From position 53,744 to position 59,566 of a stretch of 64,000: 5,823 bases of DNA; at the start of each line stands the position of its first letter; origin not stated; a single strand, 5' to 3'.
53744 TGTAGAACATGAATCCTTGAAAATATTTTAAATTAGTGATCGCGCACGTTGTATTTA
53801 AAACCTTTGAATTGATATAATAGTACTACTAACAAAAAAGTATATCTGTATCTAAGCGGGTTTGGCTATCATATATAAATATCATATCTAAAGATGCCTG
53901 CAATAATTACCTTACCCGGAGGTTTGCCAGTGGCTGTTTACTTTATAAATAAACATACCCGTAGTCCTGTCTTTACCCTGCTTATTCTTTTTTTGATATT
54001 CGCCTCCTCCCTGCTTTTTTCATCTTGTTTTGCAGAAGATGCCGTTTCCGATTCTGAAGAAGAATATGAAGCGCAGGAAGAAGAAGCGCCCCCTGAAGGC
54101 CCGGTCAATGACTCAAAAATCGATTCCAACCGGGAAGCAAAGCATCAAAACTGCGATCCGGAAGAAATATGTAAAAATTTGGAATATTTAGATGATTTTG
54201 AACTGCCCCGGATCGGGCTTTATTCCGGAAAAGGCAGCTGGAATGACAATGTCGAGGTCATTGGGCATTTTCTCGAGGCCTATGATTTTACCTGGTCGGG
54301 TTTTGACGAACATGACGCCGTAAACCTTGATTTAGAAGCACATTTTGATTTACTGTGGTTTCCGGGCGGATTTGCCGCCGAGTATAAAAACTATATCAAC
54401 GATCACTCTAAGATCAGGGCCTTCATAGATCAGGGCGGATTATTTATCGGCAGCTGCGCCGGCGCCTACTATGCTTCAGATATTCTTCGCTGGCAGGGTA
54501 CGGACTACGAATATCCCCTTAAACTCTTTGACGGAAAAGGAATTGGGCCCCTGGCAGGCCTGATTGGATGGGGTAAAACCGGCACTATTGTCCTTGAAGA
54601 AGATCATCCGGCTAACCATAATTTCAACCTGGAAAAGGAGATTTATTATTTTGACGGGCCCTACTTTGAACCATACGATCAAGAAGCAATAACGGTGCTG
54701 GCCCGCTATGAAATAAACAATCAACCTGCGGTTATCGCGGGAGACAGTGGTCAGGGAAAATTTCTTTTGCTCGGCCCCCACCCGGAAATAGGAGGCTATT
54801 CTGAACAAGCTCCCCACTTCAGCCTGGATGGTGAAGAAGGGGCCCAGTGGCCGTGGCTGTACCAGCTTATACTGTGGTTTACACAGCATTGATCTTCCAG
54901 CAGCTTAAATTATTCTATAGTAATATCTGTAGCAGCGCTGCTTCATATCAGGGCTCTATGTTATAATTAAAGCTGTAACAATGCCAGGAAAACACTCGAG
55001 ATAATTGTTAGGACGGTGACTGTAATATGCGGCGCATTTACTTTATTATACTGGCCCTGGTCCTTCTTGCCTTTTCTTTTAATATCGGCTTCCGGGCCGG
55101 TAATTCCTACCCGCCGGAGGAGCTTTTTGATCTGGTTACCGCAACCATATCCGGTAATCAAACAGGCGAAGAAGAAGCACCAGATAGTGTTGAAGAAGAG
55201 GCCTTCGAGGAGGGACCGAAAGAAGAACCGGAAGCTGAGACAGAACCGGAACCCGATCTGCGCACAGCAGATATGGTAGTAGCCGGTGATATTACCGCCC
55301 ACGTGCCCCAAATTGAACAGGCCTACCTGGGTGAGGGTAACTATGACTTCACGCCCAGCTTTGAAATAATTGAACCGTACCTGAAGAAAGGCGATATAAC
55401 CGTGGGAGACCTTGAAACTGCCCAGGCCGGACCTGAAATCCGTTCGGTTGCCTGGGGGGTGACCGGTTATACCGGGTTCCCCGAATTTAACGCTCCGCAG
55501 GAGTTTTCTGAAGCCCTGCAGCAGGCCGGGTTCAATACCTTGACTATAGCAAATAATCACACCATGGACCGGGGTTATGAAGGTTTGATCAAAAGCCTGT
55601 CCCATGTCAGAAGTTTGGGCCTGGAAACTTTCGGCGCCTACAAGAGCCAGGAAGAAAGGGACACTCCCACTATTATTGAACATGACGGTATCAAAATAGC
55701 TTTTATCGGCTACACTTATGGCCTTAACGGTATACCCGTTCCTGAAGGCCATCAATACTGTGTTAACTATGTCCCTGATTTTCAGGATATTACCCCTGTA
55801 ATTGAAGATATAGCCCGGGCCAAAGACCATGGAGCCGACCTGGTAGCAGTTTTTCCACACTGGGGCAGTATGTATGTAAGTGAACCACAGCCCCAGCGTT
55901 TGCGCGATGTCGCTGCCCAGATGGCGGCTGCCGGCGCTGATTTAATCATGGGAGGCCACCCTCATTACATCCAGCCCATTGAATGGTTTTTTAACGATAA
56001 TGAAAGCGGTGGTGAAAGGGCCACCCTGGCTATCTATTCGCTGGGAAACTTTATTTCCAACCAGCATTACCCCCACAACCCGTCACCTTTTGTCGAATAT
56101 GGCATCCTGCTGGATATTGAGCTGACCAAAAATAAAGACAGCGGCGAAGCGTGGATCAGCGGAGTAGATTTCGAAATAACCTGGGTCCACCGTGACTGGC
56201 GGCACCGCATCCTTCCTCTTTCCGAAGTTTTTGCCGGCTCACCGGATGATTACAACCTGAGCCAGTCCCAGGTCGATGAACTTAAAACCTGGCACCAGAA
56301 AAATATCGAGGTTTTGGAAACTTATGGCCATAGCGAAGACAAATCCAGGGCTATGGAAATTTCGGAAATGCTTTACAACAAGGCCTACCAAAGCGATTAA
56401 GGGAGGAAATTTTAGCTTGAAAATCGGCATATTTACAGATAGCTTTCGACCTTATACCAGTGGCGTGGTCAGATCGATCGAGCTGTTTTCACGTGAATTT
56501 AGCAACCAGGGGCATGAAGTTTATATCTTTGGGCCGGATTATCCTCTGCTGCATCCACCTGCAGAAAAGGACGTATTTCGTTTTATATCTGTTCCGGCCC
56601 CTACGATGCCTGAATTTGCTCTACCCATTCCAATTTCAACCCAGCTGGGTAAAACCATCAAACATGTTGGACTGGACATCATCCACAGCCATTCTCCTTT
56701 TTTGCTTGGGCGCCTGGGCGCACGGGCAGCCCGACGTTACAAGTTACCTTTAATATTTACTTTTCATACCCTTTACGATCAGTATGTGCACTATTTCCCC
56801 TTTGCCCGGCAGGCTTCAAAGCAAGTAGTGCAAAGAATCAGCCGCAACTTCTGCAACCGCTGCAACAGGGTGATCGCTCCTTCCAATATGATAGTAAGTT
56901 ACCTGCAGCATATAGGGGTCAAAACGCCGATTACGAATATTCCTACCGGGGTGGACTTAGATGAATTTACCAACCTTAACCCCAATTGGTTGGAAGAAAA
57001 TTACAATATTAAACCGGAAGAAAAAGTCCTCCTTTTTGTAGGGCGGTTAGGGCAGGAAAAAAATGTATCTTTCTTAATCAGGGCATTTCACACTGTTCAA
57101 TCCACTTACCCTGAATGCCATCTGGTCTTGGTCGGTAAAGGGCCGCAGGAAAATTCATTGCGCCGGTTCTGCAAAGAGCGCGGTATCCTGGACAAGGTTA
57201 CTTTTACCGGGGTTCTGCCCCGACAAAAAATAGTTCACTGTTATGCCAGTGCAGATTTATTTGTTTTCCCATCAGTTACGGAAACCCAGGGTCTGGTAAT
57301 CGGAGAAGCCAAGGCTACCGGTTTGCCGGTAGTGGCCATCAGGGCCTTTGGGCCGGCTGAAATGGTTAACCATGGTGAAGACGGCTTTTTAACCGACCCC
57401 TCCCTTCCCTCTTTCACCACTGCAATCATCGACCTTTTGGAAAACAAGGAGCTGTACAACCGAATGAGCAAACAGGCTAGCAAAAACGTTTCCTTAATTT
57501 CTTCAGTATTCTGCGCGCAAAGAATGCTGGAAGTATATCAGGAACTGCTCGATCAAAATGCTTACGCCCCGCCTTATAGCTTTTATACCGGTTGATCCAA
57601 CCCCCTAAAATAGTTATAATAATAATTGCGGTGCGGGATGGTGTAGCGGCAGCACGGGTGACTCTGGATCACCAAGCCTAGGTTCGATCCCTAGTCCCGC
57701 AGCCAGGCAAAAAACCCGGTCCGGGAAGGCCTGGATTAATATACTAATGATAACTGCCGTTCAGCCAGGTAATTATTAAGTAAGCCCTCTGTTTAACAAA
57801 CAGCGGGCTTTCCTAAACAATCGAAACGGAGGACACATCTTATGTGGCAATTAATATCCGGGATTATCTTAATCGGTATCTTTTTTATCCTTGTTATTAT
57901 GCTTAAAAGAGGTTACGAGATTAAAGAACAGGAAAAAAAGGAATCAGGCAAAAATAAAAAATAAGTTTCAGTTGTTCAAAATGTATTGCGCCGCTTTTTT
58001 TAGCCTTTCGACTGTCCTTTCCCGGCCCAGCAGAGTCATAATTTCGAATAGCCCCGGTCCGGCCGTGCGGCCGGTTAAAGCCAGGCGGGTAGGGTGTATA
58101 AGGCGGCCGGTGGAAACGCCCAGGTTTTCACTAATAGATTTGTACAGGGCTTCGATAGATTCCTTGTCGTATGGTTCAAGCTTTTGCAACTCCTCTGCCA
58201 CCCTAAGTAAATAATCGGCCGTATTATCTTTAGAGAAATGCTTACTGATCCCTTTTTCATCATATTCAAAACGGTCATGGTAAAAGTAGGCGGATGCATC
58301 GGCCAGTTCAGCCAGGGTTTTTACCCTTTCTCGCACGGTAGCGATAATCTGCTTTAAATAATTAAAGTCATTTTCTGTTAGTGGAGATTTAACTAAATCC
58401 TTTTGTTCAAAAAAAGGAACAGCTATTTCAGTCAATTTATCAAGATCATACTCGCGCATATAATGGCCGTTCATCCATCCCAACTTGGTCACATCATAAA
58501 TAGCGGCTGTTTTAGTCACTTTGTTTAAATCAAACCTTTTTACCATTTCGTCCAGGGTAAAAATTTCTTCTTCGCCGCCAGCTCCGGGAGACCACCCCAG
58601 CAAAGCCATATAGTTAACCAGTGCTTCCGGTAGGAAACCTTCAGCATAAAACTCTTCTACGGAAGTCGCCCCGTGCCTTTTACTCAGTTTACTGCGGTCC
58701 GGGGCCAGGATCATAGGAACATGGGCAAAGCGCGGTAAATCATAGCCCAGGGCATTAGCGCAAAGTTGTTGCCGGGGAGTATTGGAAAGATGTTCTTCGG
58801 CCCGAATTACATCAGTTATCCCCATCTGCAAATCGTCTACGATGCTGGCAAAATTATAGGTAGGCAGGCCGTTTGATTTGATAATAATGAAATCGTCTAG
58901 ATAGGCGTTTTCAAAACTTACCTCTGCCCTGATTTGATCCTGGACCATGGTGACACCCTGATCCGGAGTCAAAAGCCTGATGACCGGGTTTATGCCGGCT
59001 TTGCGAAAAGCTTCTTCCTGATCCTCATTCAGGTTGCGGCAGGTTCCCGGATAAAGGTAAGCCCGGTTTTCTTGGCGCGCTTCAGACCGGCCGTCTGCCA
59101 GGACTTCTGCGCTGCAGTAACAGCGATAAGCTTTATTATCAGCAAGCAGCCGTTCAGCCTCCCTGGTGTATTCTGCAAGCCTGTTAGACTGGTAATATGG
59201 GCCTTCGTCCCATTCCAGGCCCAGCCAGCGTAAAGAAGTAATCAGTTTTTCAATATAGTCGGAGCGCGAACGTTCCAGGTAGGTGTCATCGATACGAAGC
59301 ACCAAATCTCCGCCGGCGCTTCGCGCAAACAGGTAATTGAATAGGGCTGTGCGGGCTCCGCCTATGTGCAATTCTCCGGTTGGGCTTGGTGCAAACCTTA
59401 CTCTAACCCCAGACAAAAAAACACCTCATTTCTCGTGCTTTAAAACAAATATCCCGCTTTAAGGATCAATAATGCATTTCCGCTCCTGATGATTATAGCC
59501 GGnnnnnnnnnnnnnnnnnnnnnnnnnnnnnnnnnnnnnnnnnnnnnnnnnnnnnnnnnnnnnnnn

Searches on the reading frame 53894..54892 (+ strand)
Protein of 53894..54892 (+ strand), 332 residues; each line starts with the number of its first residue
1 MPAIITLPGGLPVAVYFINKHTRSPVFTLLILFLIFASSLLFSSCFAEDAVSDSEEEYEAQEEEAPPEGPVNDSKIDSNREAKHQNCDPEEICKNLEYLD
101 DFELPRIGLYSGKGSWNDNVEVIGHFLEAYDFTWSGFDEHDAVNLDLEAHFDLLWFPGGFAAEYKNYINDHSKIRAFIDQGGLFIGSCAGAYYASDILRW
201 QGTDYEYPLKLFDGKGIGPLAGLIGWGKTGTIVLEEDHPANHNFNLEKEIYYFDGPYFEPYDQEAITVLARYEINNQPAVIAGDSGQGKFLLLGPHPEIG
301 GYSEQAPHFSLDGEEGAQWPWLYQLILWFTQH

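Call 26: search_protein_families(library=ncbifam, proteins=[window:53894-54892:+], max_evalue=1e-10)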
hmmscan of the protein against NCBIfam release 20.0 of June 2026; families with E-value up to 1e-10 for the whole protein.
window:53894-54892:+ (332 aa): 0 families

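Call 45: search_protein_families(library=pfam, proteins=[window:53894-54892:+], max_evalue=0.00001)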
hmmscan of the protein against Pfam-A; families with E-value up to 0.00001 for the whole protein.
window:53894-54892:+ (332 aa): 1 family
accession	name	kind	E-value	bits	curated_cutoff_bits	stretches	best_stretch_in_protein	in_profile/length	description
PF09825.15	BPL_N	-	1.4e-17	63.9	24.2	1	151-300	50-222/283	Biotin-protein ligase, N terminal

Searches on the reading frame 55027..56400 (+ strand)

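Call 26: search_protein_families(library=ncbifam, proteins=[window:55027-56400:+], max_evalue=1e-10)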
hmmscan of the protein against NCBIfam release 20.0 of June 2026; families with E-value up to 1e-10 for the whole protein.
window:55027-56400:+ (457 aa): 0 families

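Call 45: search_protein_families(library=pfam, proteins=[window:55027-56400:+], max_evalue=0.00001)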
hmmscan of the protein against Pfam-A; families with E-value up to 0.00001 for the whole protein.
window:55027-56400:+ (457 aa): 1 family
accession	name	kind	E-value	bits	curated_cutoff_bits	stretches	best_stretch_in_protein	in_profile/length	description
PF09587.15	PGA_cap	-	7.7e-62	209.5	27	1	83-346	2-255/255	Bacterial capsule synthesis protein PGA_cap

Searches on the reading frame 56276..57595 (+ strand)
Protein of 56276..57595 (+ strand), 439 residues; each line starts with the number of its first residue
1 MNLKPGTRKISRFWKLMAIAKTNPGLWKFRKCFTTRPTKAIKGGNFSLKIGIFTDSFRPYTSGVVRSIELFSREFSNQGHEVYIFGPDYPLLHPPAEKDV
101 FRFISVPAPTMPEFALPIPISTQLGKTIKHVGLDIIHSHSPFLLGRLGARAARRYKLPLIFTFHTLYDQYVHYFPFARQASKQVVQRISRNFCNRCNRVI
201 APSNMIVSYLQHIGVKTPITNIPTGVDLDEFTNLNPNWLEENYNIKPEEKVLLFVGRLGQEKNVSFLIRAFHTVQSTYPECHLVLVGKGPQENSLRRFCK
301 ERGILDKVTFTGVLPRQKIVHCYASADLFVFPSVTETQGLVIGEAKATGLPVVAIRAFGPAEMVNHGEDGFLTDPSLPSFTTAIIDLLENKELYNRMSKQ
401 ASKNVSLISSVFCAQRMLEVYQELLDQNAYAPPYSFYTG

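Call 26: search_protein_families(library=ncbifam, proteins=[window:56276-57595:+], max_evalue=1e-10)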
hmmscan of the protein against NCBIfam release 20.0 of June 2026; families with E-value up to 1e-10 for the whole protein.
window:56276-57595:+ (439 aa): 26 families (the best 25 are shown)
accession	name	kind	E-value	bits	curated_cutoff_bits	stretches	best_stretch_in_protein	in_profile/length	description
NF049988.1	MGlcDAGSynMgs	equivalog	2.9e-58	198.1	400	1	48-429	1-392/398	alpha-monoglucosyldiacylglycerol synthase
TIGR03999.1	thiol_BshA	equivalog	3.1e-41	141.5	273.7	1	62-425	14-370/375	N-acetyl-alpha-D-glucosaminyl L-malate synthase BshA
TIGR03449.1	mycothiol_MshA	equivalog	2.6e-35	122.1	462.5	1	129-425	99-404/406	D-inositol-3-phosphate glycosyltransferase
NF053787.1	GlcN_PG_synth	equivalog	2e-34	119.1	480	1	98-407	49-341/361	N-acetylglucosaminyl phosphatidylglycerol synthase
TIGR04063.1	stp3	hypoth_equivalog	2.4e-32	112.3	442.05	1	119-424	79-395/397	TIGR04063 family PEP-CTERM/XrtA system glycosyltransferase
TIGR04157.1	glyco_rSAM_CFB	subfamily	1.5e-31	109.8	400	1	187-401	161-385/406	TIGR04157 family glycosyltransferase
TIGR03088.1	stp2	hypoth_equivalog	2.2e-28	99.4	409.05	1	183-427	127-372/374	TIGR03088 family PEP-CTERM/XrtA system glycosyltransferase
NF047684.1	TeichurnBiosyTuaC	equivalog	5.9e-27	94.6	550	1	129-424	103-389/391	teichuronic acid biosynthesis protein TuaC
NF041876.1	EPS_EpsE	equivalog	2.1e-24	86.5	400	1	118-405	99-376/389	exopolysaccharide biosynthesis GT4 family glycosyltransferase EpsE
NF053513.1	Gtran_IagA_BgsA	equivalog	1e-23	83.9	460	1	133-425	44-332/333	LTA glycolipid anchor biosynthesis glycosyltransferase, IagA/BgsA family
TIGR02149.1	glgA_Coryne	subfamily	2.4e-22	79.6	302.4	1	121-424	72-390/391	glycogen synthase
NF038295.1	EPS_HpsP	equivalog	2.7e-22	79.3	550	1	190-425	149-388/388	hormogonium polysaccharide biosynthesis glycosyltransferase HpsP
NF047880.1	glyco_SdgA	exception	1.1e-20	73.6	800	1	208-405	282-471/488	serine-aspartate repeat adhesin O-glycosyltransferase SdgA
NF012028.0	PRK15484.1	subfamily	4.9e-20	72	618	1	193-404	137-357/380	lipopolysaccharide N-acetylglucosaminyltransferase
TIGR04047.1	MSMEG_0565_glyc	hypoth_equivalog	6.6e-20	71.5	259.85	1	50-422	2-372/373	MSMEG_0565 family glycosyltransferase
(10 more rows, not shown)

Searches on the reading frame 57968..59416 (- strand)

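Call 45: search_protein_families(library=pfam, proteins=[window:57968-59416:-], max_evalue=0.00001)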
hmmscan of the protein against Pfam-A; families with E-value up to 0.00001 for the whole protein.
window:57968-59416:- (482 aa): 2 families
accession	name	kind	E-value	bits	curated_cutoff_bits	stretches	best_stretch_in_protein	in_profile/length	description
PF00749.27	tRNA-synt_1c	-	3.5e-95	319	23.4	1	4-314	2-314/314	tRNA synthetases class I (E and Q), catalytic domain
PF19269.4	Anticodon_2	-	1.4e-38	132.9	23.6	1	328-475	2-140/141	Anticodon binding domain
